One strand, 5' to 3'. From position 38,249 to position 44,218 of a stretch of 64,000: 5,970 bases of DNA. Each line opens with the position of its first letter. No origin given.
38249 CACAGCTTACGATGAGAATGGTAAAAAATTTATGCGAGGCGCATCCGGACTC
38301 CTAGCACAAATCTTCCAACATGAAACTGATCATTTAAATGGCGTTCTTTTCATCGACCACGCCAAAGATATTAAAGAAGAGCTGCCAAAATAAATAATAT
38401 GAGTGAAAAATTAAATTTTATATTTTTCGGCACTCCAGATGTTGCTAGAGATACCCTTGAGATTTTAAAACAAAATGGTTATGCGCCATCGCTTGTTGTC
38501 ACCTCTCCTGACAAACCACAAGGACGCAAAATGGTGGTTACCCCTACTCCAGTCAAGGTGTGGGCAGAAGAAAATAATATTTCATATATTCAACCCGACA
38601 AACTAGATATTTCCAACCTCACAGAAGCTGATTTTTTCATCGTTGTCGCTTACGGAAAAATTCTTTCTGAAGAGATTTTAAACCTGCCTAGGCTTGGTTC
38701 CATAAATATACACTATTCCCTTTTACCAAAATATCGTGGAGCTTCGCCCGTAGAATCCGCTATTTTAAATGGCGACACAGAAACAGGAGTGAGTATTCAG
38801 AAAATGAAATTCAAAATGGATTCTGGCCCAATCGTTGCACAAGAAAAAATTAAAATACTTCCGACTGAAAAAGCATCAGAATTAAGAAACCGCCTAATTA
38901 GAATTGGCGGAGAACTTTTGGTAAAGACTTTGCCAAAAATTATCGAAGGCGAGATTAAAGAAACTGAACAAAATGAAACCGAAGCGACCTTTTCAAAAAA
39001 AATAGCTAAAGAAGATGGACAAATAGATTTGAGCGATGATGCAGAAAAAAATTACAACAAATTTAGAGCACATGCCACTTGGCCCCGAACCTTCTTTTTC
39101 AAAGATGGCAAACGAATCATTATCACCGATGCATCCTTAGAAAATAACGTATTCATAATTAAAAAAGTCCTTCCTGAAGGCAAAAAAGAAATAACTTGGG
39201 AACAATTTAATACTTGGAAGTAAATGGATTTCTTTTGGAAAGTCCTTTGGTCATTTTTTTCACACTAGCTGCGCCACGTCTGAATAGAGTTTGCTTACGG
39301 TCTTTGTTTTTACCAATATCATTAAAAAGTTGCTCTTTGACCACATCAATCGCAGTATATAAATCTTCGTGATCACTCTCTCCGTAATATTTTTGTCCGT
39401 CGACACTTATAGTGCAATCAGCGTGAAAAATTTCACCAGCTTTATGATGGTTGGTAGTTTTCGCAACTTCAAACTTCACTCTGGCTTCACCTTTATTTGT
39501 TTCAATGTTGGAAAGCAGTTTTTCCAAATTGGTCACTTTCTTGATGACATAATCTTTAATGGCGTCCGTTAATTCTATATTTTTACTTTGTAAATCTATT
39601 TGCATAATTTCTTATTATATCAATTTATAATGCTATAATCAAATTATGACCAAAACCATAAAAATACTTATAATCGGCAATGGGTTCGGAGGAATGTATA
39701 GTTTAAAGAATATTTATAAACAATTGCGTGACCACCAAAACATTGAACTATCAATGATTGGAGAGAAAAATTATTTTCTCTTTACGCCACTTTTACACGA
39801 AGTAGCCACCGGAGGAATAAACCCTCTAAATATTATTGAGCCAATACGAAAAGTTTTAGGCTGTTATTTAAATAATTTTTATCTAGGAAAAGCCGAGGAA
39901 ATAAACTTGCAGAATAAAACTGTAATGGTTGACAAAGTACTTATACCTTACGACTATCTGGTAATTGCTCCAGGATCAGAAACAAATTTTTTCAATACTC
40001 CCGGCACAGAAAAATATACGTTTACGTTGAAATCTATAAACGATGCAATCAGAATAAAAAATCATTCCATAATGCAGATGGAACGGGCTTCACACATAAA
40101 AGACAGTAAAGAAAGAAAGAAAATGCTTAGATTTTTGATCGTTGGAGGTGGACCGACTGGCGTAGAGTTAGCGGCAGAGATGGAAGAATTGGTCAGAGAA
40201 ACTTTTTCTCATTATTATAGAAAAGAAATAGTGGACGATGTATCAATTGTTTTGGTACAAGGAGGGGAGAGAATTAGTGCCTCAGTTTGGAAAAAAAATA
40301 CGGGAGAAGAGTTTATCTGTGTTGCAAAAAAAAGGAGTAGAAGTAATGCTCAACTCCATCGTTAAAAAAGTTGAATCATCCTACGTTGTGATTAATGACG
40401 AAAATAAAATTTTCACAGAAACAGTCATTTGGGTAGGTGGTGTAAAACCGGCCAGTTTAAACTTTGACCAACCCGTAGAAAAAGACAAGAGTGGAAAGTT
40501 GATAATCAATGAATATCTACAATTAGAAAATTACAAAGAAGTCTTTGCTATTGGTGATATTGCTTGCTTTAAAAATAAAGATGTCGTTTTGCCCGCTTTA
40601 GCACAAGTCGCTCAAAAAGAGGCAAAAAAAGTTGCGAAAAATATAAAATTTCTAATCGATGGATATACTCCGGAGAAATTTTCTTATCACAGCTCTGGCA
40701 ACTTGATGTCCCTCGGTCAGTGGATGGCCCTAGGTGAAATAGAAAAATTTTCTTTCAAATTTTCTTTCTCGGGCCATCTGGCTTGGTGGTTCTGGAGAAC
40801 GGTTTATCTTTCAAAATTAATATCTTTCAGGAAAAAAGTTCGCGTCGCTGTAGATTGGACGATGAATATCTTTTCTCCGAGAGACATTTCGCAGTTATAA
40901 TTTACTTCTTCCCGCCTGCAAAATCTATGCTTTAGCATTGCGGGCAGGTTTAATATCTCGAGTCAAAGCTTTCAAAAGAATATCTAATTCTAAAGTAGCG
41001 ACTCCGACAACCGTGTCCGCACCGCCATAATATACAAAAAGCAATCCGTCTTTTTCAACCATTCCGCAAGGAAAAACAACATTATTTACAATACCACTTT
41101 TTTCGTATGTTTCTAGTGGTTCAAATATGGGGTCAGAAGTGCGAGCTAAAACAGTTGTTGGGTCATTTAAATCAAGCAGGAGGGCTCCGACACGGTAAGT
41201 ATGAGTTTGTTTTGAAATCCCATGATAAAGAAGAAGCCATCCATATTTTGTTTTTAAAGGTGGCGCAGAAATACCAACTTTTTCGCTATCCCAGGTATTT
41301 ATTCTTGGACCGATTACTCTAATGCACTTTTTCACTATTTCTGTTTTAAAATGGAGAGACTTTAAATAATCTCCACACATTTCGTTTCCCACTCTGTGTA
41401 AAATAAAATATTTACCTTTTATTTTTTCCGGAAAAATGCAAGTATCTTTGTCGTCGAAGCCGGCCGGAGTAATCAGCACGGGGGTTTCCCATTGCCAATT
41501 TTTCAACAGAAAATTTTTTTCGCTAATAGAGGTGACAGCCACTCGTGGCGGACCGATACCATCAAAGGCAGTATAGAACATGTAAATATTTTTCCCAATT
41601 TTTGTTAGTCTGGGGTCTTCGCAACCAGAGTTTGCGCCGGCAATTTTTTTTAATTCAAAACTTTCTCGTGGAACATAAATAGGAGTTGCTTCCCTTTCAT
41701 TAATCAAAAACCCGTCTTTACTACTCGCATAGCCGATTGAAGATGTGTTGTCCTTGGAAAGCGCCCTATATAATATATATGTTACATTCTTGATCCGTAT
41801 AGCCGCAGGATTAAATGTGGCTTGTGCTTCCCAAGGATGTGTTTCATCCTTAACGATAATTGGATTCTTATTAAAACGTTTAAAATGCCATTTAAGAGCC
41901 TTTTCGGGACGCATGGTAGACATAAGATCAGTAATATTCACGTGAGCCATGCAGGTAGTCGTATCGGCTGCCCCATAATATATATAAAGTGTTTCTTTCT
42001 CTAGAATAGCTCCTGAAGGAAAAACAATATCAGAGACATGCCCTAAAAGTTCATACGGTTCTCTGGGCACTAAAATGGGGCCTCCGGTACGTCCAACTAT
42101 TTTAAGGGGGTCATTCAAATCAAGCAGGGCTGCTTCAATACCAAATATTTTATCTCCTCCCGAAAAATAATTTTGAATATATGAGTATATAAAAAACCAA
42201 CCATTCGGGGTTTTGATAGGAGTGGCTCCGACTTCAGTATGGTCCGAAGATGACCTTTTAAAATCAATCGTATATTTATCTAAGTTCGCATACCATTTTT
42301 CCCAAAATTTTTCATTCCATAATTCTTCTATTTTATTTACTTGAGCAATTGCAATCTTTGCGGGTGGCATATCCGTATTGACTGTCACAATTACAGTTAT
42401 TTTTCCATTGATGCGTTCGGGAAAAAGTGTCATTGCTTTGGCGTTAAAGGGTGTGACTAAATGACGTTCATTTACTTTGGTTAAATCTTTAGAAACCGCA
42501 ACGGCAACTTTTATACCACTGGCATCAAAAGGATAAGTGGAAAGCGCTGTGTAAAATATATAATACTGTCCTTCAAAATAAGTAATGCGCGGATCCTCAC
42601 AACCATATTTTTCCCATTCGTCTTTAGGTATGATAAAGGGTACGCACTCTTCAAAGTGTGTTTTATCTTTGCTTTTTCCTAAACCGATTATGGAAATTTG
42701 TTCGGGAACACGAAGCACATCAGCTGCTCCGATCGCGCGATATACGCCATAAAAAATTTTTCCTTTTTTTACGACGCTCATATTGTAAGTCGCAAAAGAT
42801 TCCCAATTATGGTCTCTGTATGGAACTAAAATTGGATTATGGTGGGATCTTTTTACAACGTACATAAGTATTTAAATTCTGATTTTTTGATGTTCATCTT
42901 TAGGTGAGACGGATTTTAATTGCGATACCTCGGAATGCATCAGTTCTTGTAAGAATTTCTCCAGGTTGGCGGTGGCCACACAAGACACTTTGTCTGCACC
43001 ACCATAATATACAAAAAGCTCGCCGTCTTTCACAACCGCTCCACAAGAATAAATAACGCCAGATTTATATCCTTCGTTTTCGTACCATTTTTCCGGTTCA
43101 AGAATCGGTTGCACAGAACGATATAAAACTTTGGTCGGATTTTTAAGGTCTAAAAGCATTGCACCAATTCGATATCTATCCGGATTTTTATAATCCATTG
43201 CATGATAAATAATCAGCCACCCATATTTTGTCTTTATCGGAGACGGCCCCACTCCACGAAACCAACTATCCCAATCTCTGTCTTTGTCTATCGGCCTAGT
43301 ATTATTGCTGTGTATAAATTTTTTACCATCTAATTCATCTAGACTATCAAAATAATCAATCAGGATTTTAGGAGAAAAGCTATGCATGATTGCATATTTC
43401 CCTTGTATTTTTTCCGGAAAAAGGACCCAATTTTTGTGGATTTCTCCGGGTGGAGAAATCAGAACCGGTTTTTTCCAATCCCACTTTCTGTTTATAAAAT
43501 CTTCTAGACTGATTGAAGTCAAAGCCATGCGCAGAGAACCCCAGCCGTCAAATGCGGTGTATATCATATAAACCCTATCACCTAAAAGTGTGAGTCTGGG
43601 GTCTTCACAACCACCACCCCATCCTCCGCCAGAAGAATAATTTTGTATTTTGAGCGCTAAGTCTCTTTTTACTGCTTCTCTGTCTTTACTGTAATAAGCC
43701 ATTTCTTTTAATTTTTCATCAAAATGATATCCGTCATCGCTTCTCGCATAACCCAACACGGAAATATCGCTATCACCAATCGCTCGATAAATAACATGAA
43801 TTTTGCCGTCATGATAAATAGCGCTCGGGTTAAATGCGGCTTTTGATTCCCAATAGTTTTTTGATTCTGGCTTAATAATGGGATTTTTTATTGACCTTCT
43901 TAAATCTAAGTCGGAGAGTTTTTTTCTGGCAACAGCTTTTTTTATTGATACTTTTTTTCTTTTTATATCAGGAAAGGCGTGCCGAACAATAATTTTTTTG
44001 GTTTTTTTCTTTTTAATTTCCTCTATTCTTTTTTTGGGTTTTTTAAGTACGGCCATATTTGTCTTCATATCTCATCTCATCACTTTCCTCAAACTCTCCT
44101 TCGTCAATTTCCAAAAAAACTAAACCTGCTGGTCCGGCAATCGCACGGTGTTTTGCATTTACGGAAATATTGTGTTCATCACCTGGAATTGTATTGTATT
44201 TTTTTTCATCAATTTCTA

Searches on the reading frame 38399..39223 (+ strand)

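Call 73: search_protein_families(library=pfam, proteins=[window:38399-39223:+], max_evalue=0.001)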
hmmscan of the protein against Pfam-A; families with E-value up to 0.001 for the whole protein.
window:38399-39223:+ (274 aa): 2 families
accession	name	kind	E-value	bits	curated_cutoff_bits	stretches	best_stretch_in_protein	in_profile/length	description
PF00551.24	Formyl_trans_N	-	1.3e-37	129.7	26.1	1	6-177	4-180/181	Formyl transferase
PF02911.23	Formyl_trans_C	-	2.5e-09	37.6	21.1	1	201-250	1-50/100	Formyl transferase, C-terminal domain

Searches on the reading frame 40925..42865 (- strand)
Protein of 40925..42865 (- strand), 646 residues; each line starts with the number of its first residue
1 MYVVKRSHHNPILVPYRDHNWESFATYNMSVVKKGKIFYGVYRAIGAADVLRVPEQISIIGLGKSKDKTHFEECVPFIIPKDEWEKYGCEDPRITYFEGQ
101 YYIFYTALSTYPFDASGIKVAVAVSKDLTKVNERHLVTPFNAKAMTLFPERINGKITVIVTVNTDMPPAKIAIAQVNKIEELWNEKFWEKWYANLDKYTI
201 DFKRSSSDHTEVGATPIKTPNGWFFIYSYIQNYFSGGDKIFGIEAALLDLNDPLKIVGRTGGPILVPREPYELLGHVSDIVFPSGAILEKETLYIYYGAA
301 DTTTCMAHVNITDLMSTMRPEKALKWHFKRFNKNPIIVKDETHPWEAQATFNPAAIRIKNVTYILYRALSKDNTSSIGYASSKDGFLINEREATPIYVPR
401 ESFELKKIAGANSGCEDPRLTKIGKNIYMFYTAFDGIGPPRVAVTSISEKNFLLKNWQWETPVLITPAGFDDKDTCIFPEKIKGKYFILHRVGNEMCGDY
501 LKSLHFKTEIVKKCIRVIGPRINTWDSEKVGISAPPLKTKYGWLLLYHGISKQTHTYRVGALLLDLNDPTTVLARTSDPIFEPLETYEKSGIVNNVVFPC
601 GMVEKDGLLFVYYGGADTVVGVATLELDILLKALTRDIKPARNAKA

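Call 73: search_protein_families(library=pfam, proteins=[window:40925-42865:-], max_evalue=0.001)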
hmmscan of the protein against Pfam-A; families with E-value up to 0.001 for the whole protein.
window:40925-42865:- (646 aa): 2 families
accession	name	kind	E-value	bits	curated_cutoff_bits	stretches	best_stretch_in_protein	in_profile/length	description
PF04041.19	Glyco_hydro_130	-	1.4e-92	310.5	26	2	343-634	28-318/320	beta-1,4-mannooligosaccharide phosphorylase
PF04616.20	Glyco_hydro_43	-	0.00035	20.4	32.2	0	60-123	35-100/288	Glycosyl hydrolases family 43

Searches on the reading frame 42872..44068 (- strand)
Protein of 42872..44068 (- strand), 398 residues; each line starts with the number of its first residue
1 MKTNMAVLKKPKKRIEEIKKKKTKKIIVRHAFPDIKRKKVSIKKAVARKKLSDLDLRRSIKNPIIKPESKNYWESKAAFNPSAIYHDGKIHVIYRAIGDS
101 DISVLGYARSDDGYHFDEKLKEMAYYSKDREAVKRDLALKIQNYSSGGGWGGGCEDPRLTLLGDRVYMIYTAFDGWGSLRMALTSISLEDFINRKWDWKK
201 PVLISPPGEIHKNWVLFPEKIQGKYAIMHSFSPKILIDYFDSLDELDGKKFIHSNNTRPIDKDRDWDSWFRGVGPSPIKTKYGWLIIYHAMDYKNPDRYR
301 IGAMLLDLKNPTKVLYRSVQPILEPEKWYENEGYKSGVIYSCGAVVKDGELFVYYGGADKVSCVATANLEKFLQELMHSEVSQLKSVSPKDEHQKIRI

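Call 73: search_protein_families(library=pfam, proteins=[window:42872-44068:-], max_evalue=0.001)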
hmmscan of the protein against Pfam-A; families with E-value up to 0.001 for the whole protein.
window:42872-44068:- (398 aa): 1 family
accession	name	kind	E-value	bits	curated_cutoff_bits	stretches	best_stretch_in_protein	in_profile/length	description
PF04041.19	Glyco_hydro_130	-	7.9e-40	137.2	26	1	73-374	30-316/320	beta-1,4-mannooligosaccharide phosphorylase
